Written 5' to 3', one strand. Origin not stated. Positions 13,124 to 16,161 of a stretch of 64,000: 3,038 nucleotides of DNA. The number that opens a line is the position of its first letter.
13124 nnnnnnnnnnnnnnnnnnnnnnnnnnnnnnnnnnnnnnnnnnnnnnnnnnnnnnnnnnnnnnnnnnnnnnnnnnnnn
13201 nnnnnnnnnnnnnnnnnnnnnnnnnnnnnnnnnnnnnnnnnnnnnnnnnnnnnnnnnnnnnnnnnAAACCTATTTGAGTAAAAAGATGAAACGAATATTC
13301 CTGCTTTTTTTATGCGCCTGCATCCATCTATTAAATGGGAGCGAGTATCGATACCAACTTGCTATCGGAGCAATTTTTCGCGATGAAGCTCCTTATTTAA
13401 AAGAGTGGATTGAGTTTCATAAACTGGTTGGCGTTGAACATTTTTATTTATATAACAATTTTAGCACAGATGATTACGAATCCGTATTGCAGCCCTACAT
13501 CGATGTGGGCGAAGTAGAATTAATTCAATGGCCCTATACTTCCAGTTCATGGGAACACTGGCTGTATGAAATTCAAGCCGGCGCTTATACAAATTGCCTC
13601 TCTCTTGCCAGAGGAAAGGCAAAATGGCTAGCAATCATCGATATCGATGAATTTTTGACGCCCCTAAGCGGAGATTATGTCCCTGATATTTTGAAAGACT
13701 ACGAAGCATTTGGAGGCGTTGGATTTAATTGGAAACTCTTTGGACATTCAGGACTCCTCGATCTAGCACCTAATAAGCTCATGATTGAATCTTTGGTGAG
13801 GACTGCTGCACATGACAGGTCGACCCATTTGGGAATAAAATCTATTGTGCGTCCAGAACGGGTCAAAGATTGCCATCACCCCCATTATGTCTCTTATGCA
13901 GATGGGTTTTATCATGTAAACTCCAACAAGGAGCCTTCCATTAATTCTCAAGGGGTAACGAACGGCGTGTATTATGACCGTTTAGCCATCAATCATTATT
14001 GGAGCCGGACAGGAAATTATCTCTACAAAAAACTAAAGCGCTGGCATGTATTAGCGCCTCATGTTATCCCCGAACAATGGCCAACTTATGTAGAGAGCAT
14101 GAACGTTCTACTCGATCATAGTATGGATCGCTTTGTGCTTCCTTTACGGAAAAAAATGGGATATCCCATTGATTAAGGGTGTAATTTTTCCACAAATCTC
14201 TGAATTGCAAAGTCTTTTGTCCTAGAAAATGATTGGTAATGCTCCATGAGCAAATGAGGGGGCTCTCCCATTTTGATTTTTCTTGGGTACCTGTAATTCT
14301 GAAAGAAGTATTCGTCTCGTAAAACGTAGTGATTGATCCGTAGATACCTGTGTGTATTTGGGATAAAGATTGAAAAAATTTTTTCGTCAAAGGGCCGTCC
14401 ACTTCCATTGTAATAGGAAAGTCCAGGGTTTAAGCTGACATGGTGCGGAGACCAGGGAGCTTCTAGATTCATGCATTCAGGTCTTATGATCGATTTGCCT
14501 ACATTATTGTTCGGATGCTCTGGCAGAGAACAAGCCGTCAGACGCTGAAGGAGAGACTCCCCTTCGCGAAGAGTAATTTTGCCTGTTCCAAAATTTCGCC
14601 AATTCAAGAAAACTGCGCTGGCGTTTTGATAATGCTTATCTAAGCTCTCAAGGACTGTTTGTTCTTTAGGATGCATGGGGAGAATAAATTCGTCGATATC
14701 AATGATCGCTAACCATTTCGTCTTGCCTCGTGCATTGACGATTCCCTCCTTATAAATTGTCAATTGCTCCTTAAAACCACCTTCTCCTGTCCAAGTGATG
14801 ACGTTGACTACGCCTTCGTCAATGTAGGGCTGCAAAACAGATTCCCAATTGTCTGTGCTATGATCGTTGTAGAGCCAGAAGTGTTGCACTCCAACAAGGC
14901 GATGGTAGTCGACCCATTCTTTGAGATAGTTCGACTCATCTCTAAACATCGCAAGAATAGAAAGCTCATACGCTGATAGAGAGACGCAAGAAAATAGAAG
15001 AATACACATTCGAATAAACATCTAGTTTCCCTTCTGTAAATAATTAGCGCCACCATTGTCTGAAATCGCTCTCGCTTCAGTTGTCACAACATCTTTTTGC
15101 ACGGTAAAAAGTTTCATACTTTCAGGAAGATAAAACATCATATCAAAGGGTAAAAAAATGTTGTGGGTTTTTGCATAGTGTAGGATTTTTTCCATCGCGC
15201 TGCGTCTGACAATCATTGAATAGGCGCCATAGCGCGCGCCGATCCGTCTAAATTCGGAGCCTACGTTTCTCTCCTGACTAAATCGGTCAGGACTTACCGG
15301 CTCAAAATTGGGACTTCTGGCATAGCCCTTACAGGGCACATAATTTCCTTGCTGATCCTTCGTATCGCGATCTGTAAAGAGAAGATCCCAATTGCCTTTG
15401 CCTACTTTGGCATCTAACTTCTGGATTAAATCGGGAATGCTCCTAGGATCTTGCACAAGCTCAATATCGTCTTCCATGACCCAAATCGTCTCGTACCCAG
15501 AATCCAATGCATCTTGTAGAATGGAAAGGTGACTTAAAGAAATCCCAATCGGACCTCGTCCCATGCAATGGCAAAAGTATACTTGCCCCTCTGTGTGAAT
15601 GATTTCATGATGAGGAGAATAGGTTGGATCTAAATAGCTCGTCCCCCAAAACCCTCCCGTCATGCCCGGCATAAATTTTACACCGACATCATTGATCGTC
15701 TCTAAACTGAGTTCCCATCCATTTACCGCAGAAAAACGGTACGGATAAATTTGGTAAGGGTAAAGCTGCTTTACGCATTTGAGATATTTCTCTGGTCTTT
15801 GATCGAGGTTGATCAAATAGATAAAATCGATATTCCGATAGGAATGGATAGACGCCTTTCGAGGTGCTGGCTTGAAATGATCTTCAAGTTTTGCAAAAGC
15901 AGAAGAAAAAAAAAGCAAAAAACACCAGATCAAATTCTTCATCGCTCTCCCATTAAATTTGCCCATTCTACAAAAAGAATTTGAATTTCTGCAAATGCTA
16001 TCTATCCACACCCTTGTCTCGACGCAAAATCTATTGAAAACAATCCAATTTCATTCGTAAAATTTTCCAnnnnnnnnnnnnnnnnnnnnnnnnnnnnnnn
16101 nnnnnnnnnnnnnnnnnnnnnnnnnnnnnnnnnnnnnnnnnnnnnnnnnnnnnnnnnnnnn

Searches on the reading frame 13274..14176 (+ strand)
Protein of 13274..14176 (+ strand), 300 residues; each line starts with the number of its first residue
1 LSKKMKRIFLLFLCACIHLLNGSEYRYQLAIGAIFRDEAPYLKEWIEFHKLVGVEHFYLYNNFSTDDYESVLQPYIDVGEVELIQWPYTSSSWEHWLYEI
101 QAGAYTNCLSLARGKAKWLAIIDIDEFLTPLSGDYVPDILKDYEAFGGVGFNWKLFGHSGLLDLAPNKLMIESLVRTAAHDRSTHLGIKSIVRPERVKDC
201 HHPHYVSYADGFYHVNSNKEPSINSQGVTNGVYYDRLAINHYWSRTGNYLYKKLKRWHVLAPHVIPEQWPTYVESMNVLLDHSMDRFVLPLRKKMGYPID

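Call 77: search_protein_families(library=pfam, proteins=[window:13274-14176:+], max_evalue=0.00001)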
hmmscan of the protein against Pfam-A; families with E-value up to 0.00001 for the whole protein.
window:13274-14176:+ (300 aa): 2 families
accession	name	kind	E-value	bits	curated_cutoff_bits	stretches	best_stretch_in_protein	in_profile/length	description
PF01697.33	Glyco_transf_92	-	5.1e-29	102.1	23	1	41-207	19-191/249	Glycosyltransferase family 92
PF13704.12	Glyco_tranf_2_4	-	1.1e-13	52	27.5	1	36-129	1-85/98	Glycosyl transferase family 2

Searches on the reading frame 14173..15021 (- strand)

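Call 77: search_protein_families(library=pfam, proteins=[window:14173-15021:-], max_evalue=0.00001)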
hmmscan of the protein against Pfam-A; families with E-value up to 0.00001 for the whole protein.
window:14173-15021:- (282 aa): 2 families
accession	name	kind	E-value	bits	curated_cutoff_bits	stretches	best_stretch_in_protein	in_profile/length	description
PF01697.33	Glyco_transf_92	-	7.4e-25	88.4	23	1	29-186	14-183/249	Glycosyltransferase family 92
PF13704.12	Glyco_tranf_2_4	-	9.5e-15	55.3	27.5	1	27-114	1-85/98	Glycosyl transferase family 2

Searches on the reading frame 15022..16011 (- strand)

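Call 77: search_protein_families(library=pfam, proteins=[window:15022-16011:-], max_evalue=0.00001)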
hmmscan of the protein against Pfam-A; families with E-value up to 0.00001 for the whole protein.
window:15022-16011:- (329 aa): 1 family
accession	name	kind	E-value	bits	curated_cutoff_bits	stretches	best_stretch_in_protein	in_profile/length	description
PF01755.23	Glyco_transf_25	-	2.3e-06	28.1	24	1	63-291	3-197/199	Glycosyltransferase family 25 (LPS biosynthesis protein)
